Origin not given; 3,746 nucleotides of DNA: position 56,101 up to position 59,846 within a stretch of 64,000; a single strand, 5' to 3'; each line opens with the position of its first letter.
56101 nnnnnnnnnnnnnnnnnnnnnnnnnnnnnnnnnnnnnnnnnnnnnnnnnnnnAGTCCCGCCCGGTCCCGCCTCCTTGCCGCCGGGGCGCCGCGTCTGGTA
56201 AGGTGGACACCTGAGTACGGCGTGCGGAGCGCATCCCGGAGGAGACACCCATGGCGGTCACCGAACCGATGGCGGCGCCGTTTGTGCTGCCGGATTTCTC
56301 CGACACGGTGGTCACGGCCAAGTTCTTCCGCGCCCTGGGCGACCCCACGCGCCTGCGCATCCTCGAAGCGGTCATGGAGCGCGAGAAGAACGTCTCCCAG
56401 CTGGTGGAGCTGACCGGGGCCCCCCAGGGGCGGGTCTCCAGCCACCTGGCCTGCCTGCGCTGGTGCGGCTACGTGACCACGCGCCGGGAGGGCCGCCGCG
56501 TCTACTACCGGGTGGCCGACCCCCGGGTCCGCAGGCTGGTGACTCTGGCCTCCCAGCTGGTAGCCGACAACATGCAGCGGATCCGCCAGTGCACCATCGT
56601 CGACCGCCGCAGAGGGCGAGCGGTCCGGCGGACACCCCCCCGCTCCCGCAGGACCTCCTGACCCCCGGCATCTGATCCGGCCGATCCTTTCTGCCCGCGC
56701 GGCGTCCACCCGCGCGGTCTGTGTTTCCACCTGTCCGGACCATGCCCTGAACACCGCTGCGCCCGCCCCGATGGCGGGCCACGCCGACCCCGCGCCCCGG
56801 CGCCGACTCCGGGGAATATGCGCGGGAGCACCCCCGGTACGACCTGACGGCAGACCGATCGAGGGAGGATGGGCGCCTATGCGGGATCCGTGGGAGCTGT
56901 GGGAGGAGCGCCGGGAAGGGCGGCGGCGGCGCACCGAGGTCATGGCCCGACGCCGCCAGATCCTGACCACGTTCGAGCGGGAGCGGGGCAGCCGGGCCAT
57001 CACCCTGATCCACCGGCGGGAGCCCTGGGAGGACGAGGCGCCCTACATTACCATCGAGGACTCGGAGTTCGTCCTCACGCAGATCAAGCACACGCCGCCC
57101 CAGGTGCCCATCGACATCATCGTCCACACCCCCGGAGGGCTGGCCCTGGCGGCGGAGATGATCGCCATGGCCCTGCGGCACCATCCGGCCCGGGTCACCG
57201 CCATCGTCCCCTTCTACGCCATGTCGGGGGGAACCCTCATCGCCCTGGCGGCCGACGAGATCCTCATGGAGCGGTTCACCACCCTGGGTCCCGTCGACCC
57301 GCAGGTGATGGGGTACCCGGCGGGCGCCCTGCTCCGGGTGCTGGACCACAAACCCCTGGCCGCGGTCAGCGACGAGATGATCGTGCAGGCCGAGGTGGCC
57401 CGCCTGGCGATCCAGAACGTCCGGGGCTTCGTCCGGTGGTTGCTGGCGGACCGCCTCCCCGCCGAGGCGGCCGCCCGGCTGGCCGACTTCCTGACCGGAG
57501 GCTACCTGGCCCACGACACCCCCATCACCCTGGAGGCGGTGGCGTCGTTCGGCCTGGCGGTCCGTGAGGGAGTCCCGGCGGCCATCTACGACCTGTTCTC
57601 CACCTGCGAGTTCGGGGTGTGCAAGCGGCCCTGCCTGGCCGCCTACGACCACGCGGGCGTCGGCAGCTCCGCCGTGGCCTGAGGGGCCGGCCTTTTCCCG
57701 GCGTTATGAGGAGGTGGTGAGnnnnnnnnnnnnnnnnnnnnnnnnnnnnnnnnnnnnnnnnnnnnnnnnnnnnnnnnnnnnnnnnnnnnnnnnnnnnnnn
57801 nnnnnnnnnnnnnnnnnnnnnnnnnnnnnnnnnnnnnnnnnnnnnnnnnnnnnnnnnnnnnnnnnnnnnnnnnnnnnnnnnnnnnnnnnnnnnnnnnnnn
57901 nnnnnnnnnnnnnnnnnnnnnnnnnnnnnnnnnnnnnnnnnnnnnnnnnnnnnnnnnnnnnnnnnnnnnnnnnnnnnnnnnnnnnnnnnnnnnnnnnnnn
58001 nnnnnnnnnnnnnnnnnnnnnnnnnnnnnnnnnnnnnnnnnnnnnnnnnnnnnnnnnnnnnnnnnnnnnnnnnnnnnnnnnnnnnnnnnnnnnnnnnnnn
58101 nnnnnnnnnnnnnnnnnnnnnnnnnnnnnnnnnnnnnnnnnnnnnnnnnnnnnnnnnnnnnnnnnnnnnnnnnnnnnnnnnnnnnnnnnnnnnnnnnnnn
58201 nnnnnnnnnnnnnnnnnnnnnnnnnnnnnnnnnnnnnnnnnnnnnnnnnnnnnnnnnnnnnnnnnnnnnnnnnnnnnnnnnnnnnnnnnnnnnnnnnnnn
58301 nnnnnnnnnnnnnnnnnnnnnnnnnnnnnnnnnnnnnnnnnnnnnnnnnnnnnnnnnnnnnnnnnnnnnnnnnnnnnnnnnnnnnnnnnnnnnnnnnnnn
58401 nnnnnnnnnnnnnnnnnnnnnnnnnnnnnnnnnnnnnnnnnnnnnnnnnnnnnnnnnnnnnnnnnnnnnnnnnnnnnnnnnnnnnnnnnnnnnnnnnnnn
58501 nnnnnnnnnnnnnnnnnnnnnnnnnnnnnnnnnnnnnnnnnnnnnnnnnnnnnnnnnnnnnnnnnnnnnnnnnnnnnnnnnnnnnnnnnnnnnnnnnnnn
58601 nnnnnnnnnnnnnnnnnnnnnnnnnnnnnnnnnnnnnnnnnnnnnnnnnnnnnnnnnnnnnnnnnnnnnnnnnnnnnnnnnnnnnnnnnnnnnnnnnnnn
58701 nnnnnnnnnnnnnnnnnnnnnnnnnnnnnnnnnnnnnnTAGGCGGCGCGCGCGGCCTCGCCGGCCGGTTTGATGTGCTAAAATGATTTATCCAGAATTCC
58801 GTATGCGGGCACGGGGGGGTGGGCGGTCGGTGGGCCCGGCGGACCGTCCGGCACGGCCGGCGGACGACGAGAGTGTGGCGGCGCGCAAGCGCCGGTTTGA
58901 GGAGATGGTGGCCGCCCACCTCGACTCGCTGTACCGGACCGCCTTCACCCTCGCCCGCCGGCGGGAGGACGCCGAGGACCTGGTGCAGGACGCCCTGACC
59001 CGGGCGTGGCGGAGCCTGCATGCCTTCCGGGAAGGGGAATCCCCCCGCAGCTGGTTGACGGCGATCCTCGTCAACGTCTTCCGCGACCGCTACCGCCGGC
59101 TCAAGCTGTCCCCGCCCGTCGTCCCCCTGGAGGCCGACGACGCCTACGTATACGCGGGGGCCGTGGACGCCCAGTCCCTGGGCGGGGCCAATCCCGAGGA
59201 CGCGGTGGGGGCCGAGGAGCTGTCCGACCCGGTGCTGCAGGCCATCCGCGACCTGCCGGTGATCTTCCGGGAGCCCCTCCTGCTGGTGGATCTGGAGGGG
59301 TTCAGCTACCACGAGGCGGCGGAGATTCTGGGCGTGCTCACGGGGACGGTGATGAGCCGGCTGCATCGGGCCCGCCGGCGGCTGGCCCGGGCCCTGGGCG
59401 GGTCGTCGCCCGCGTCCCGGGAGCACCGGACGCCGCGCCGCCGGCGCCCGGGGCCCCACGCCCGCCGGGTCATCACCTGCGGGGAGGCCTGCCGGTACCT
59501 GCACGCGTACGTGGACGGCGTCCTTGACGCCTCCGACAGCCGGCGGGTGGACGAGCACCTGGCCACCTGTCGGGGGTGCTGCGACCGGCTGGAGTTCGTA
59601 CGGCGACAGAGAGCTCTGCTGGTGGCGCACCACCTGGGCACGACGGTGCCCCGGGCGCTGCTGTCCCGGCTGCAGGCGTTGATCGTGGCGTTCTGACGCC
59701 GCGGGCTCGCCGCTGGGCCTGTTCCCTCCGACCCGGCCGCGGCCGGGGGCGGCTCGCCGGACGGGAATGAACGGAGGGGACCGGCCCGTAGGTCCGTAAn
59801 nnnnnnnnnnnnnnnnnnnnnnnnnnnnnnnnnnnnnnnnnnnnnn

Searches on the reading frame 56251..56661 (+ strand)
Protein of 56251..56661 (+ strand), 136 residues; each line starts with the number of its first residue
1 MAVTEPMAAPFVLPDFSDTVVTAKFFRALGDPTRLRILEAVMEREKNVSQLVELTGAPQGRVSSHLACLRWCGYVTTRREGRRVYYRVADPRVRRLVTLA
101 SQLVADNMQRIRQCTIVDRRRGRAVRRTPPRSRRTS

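Call 87: search_protein_families(library=pfam, proteins=[window:56251-56661:+], max_evalue=0.01)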
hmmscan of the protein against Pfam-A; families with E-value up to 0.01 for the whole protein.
window:56251-56661:+ (136 aa): 7 families
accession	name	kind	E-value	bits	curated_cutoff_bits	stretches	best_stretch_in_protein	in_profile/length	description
PF01022.26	HTH_5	-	3.5e-15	56.1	22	1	31-76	1-46/47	Bacterial regulatory protein, arsR family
PF09339.16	HTH_IclR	-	8e-05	22.8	22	1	35-77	6-50/52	IclR helix-turn-helix domain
PF01978.25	TrmB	-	0.00029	21.1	25.6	1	41-91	18-67/68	Sugar-specific transcriptional regulator TrmB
PF12802.13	MarR_2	-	0.00074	20.1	27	1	32-80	5-55/61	MarR family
PF24038.1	DUF7347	-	0.0013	19.3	27.6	1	23-66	2-49/77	Domain of unknown function (DUF7347)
PF12840.13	HTH_20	-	0.0039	17.6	27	1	29-67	1-40/51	Helix-turn-helix domain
PF19613.4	DUF6118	-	0.008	16.1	27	0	86-125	195-234/245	Family of unknown function (DUF6118)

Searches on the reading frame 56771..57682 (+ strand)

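Call 87: search_protein_families(library=pfam, proteins=[window:56771-57682:+], max_evalue=0.01)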
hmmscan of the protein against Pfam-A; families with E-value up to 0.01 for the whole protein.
window:56771-57682:+ (303 aa): 3 families
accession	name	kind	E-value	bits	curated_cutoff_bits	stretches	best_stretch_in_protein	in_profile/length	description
PF01972.22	SDH_protease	-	5.9e-70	236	31.3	1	54-287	30-267/286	ClpP-like SDH-type serine proteinase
PF25145.1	NfeD1b_N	-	4.2e-09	36.7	40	1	118-174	38-94/189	NfeD1b, N-terminal domain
PF00574.28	CLP_protease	-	0.0047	17.3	20.2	0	105-163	40-98/182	Clp protease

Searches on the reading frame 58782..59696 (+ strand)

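Call 87: search_protein_families(library=pfam, proteins=[window:58782-59696:+], max_evalue=0.01)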
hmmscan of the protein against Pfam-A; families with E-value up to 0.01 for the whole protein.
window:58782-59696:+ (304 aa): 8 families
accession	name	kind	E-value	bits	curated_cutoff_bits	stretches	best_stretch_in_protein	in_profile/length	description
PF04542.20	Sigma70_r2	-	1.9e-16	60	24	1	42-108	1-69/71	Sigma-70 region 2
PF08281.18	Sigma70_r4_2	-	3.8e-14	52.5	25.7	1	151-201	4-54/54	Sigma-70, region 4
PF13490.11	zf-HC2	-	4.8e-08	33.4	22.2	1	233-266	1-34/35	Putative zinc-finger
PF04545.22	Sigma70_r4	-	4.7e-07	29.7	24.1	1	154-201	1-48/50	Sigma-70, region 4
PF22029.2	PhyR_sigma2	-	1.1e-06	29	27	1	43-93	1-51/55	Sigma2 domain of PhyR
PF22233.2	PhyR_sigma-like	-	1.2e-06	28.7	27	1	163-199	9-45/50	Response regulator PhyR, sigma-like domain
PF02001.22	DUF134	-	0.00099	20.1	27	1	164-205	41-82/98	Protein of unknown function DUF134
PF07638.17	Sigma70_ECF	-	0.0041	17.5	21.1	1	146-205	125-183/185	ECF sigma factor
